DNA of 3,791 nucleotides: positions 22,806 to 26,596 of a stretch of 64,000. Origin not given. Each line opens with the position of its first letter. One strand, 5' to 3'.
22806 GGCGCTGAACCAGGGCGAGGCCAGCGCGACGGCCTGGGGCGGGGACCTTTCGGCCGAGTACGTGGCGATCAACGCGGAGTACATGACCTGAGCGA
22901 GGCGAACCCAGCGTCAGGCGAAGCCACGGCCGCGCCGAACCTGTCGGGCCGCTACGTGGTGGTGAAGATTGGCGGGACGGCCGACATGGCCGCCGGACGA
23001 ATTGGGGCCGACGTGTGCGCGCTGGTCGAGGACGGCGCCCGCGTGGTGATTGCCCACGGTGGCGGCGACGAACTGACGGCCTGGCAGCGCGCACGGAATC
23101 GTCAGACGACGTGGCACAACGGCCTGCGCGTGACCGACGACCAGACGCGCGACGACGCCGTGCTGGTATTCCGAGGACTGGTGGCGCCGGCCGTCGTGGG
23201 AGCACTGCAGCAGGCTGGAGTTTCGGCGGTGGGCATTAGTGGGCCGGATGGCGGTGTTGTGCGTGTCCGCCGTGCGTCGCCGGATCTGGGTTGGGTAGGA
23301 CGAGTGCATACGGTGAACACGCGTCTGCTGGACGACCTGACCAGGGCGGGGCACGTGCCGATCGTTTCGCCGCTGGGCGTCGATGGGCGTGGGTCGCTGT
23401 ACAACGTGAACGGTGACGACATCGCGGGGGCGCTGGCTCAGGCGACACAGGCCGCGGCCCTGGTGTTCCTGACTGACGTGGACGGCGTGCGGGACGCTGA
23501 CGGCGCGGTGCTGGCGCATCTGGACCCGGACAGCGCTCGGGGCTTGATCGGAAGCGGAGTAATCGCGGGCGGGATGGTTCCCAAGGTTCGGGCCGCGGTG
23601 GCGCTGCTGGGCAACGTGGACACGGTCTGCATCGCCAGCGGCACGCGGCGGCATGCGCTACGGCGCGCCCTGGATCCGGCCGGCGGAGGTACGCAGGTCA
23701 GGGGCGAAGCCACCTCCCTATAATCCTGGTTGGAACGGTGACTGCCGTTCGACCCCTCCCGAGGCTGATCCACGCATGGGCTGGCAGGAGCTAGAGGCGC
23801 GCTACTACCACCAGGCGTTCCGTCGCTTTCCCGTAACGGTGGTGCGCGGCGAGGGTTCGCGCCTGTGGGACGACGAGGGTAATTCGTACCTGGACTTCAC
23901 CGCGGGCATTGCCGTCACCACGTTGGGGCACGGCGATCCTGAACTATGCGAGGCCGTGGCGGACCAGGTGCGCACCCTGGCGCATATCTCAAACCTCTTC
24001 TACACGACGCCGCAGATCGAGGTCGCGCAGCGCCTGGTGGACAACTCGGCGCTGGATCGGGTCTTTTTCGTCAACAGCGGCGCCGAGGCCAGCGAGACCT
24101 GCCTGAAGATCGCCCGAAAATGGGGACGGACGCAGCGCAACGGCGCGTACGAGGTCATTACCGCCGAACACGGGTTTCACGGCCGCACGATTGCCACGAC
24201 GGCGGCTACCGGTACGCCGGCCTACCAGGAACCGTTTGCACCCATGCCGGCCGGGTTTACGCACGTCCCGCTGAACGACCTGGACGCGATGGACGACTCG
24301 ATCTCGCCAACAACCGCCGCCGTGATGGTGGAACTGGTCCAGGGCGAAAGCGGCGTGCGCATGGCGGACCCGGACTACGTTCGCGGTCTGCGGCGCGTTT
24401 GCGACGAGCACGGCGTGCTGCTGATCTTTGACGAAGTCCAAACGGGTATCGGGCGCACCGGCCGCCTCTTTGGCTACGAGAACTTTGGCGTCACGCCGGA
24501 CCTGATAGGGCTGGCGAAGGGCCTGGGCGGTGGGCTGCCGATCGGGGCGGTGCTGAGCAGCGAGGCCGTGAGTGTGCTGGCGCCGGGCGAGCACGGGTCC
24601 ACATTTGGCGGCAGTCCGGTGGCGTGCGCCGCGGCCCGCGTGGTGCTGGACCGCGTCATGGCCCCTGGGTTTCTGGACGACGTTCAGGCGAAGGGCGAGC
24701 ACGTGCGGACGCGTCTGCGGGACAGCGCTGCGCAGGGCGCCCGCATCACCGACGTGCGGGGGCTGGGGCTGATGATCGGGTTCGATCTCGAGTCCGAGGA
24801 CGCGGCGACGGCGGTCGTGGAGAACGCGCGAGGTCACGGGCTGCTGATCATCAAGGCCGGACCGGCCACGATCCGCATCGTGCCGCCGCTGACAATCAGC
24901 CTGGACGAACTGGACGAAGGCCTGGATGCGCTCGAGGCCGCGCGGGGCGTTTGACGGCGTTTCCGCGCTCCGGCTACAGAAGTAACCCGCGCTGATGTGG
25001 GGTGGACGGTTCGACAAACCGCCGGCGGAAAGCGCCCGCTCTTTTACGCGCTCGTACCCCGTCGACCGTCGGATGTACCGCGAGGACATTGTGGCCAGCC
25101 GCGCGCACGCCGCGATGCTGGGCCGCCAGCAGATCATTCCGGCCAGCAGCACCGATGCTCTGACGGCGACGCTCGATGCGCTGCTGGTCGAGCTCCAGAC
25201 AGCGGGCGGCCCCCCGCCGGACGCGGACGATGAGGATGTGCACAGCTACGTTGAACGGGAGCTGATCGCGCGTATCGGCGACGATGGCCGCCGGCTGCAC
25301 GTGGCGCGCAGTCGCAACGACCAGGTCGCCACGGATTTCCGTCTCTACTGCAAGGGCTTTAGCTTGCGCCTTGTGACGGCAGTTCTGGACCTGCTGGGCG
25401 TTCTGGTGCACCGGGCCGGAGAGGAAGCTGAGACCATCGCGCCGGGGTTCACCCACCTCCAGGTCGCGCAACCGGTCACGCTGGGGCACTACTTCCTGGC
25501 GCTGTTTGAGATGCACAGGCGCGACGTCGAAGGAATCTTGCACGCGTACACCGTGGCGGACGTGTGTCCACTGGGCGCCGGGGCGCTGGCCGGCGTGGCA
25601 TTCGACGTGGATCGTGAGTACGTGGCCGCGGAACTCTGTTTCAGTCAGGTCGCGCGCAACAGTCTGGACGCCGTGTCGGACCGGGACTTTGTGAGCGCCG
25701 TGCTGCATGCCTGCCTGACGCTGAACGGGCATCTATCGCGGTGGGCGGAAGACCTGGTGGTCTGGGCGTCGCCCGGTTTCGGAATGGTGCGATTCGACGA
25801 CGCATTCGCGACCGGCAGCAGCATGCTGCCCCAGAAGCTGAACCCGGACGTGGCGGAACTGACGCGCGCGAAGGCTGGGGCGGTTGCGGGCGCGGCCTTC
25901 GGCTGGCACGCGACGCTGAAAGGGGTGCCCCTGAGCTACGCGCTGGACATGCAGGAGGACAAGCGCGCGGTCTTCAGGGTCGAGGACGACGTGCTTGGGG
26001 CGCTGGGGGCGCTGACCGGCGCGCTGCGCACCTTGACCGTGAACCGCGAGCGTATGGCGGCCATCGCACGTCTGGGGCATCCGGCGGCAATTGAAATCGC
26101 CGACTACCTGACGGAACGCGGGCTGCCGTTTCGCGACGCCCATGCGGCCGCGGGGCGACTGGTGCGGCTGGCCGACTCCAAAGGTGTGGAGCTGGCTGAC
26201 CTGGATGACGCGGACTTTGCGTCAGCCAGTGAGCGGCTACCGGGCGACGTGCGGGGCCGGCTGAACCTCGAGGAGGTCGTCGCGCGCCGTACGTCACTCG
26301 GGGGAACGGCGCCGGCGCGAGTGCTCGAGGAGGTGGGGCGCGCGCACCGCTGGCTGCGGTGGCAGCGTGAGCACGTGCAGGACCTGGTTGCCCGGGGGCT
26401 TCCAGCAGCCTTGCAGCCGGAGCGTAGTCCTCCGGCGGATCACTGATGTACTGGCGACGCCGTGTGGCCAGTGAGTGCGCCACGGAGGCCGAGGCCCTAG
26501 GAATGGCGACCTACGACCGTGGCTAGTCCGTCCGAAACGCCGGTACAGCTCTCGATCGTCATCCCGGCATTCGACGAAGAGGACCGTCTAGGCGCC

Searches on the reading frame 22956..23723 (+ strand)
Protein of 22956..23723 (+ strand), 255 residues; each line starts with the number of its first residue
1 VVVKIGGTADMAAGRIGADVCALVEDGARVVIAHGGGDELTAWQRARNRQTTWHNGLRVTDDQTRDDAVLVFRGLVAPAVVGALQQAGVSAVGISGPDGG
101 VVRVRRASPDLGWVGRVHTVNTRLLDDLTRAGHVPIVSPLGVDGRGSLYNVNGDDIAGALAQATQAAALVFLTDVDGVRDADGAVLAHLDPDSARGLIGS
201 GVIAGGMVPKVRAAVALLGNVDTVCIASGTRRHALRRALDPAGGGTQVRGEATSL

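Call 4: search_protein_families(library=pfam, proteins=[window:22956-23723:+])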
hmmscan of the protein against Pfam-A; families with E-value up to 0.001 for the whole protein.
window:22956-23723:+ (255 aa): 1 family
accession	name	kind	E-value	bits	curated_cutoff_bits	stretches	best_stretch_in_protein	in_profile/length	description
PF00696.33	AA_kinase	-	3.9e-33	115.6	24.9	1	2-226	4-232/234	Amino acid kinase family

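Call 7: search_protein_families(library=ncbifam, proteins=[window:22956-23723:+])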
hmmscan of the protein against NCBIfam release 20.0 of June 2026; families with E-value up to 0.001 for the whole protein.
window:22956-23723:+ (255 aa): 14 families
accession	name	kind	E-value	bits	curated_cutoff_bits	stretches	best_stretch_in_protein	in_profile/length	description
TIGR00761.1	argB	equivalog_domain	7.4e-54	182.7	151.3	1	1-219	2-223/231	acetylglutamate kinase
NF010659.0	PRK14058.1-1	equivalog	1e-31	110.1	223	1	1-248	2-266/267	[LysW]-aminoadipate kinase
NF003387.0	PRK04531.1-2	equivalog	5.4e-28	97.6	426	1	3-250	41-289/441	acetylglutamate kinase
NF010662.0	PRK14058.1-4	equivalog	6.8e-28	97.6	194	1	1-243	2-258/264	[LysW]-aminoadipate/[LysW]-glutamate kinase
NF010661.0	PRK14058.1-3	equivalog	4.1e-21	75.3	251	1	1-252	3-274/283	acetylglutamate/acetylaminoadipate kinase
NF003386.0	PRK04531.1-1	equivalog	4e-18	65.6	417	1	15-249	59-292/442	acetylglutamate kinase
TIGR01890.1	N-Ac-Glu-synth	equivalog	6.2e-18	65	202.85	1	2-248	21-277/429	amino-acid N-acetyltransferase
NF003641.0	PRK05279.1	equivalog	1.1e-14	54.2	344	1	2-201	29-237/441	amino-acid N-acetyltransferase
NF010660.0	PRK14058.1-2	equivalog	4.4e-08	33.3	241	1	2-226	3-239/249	[LysW]-aminoadipate/[LysW]-glutamate kinase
NF040647.1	IPPK_Arch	equivalog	7.7e-07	28.6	120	1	115-240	114-250/259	isopentenyl phosphate kinase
NF009008.0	PRK12354.1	subfamily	7.2e-06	25.4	361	1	151-224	203-277/308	carbamate kinase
TIGR00746.1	arcC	equivalog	5.6e-05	22.3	358.25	1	151-220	208-282/309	carbamate kinase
TIGR01027.1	proB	equivalog_domain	0.00014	21.1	186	1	154-252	146-255/363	glutamate 5-kinase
NF004938.0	PRK06291.1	equivalog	0.00016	20.5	528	1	75-185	132-245/468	aspartate kinase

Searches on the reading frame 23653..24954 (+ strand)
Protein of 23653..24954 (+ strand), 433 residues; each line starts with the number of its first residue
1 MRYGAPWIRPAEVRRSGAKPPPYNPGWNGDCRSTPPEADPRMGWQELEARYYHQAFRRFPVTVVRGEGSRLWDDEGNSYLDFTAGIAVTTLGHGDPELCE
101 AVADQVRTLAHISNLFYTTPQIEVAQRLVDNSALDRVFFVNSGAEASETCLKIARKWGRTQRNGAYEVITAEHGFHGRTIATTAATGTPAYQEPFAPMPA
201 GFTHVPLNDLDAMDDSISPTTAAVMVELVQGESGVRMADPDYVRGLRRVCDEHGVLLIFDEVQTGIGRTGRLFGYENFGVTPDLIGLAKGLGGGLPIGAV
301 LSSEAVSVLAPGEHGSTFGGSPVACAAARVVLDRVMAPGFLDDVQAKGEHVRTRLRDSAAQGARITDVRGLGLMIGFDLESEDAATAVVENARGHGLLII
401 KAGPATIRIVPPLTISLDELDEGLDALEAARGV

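Call 4: search_protein_families(library=pfam, proteins=[window:23653-24954:+])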
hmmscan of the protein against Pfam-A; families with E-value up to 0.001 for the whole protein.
window:23653-24954:+ (433 aa): 1 family
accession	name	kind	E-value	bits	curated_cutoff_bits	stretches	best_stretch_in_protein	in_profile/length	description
PF00202.27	Aminotran_3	-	1e-116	390.4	30.5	1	54-430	4-402/403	Aminotransferase class-III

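Call 7: search_protein_families(library=ncbifam, proteins=[window:23653-24954:+])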
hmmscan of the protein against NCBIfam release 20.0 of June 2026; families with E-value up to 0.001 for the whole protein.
window:23653-24954:+ (433 aa): 69 families (the best 25 are shown)
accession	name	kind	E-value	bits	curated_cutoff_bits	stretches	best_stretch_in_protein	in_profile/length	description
TIGR00707.1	argD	subfamily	2.2e-141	471.1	410.05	1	54-430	4-379/381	acetylornithine/succinylornithine family transaminase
NF002874.0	PRK03244.1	equivalog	2.1e-133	445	457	1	54-429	20-390/399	acetylornithine transaminase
NF002325.0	PRK01278.1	subfamily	1.1e-131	439.1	372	1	54-430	8-385/395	acetylornithine transaminase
NF002797.0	PRK02936.1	equivalog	5.1e-126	420.5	496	1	54-428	6-374/385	acetylornithine transaminase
NF003468.0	PRK05093.1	subfamily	2e-124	415.4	522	1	60-430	24-398/405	acetylornithine/succinyldiaminopimelate transaminase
TIGR03246.1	arg_catab_astC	subfamily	2.5e-121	405.4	609.95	1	60-430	18-392/397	acetylornithine/succinylornithine family transaminase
NF002985.0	PRK03715.1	equivalog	2.5e-117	391.9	568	1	58-428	17-388/395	acetylornithine transaminase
NF009047.0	PRK12381.1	subfamily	1.7e-115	386.1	630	1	58-430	20-396/406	bifunctional succinylornithine transaminase/acetylornithine transaminase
NF003397.0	PRK04612.1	equivalog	3.5e-108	362.1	735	1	49-430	12-400/408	acetylornithine transaminase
NF003273.0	PRK04260.1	equivalog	2.8e-106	355.3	616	1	52-427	4-371/376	acetylornithine transaminase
NF004426.0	PRK05769.1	equivalog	9.6e-105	350.9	552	2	221-429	222-435/441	acetyl ornithine aminotransferase family protein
NF005993.0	PRK08117.1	subfamily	2.9e-92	309.5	574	2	218-430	204-426/433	aspartate aminotransferase family protein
NF042418.1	LysJ_Th_th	equivalog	1.8e-91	306.9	700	1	43-427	2-381/386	[LysW]-aminoadipate semialdehyde transaminase LysJ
TIGR01885.1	Orn_aminotrans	equivalog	9.6e-88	294.6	378.4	1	46-428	6-398/402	ornithine--oxo-acid transaminase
NF045491.1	LysJ_Sulfobales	equivalog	8e-81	271.9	700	1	60-427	11-373/386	[LysW]-aminoadipate semialdehyde/glutamate semialdehyde transaminase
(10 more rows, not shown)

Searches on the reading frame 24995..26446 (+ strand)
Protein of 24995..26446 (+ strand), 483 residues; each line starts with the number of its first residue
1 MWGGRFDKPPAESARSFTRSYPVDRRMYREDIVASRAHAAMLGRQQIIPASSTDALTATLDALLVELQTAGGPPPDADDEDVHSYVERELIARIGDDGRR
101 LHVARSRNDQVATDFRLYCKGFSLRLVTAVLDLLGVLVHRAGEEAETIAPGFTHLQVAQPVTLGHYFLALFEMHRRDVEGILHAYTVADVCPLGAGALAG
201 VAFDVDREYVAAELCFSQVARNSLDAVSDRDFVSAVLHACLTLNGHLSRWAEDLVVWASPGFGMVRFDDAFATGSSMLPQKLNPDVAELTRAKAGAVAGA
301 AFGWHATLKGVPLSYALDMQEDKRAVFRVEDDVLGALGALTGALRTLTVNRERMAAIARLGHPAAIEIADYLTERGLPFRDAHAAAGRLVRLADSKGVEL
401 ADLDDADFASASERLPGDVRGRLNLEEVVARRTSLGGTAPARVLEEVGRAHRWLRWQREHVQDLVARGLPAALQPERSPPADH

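Call 4: search_protein_families(library=pfam, proteins=[window:24995-26446:+])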
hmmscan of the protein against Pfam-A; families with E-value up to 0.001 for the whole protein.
window:24995-26446:+ (483 aa): 2 families
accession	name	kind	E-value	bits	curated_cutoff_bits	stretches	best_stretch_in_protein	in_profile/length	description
PF00206.25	Lyase_1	-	1.8e-57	195.5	27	1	4-299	1-312/312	Lyase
PF14698.11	ASL_C2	-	6.3e-18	65.4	27.3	1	364-430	3-69/69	Argininosuccinate lyase C-terminal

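Call 7: search_protein_families(library=ncbifam, proteins=[window:24995-26446:+])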
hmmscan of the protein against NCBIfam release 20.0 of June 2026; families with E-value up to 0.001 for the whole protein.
window:24995-26446:+ (483 aa): 15 families
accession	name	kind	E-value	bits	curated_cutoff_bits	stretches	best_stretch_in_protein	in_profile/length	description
TIGR00838.1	argH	equivalog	1.1e-140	469.7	279.5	1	1-451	1-451/455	argininosuccinate lyase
NF008964.0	PRK12308.1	equivalog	1.1e-122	410.6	657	1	1-456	3-458/624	argininosuccinate lyase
NF002563.0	PRK02186.1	subfamily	1.1e-58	199.2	625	1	35-460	445-862/890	argininosuccinate lyase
NF005218.0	PRK06705.1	equivalog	1.2e-46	159.5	883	1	77-404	85-415/502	argininosuccinate lyase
NF052535.1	CoM_syn_XcbC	exception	2.9e-46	158.2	575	1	33-462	41-473/495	2-phosphosulfolactate phosphatase XcbC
NF005000.0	PRK06389.1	equivalog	2.5e-26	92.7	388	1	24-349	28-344/434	argininosuccinate lyase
NF008909.0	PRK12273.1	subfamily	5.5e-13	48.6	510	1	103-299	139-344/474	aspartate ammonia-lyase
TIGR00839.1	aspA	equivalog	3.9e-12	45.9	681.2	1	103-298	134-338/468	aspartate ammonia-lyase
TIGR02426.1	protocat_pcaB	equivalog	5.9e-10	38.6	355.75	1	47-309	40-300/338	3-carboxy-cis,cis-muconate cycloisomerase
NF011092.0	PRK14515.1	subfamily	2.5e-08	33.2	876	1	102-299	142-348/479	aspartate ammonia-lyase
TIGR00928.1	purB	equivalog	2.9e-08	32.9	326.2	1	90-301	80-294/436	adenylosuccinate lyase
TIGR00979.1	fumC_II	equivalog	1.6e-07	30.5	664.75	1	106-295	136-335/458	class II fumarate hydratase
NF009089.0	PRK12425.1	equivalog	2.3e-07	30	840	1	104-299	135-340/464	class II fumarate hydratase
NF004631.0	PRK05975.1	equivalog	4.9e-05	22.5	371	1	45-298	47-296/352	3-carboxy-cis,cis-muconate cycloisomerase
NF006554.0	PRK09053.1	equivalog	0.00013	20.9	595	1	98-359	100-363/453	3-carboxy-cis,cis-muconate cycloisomerase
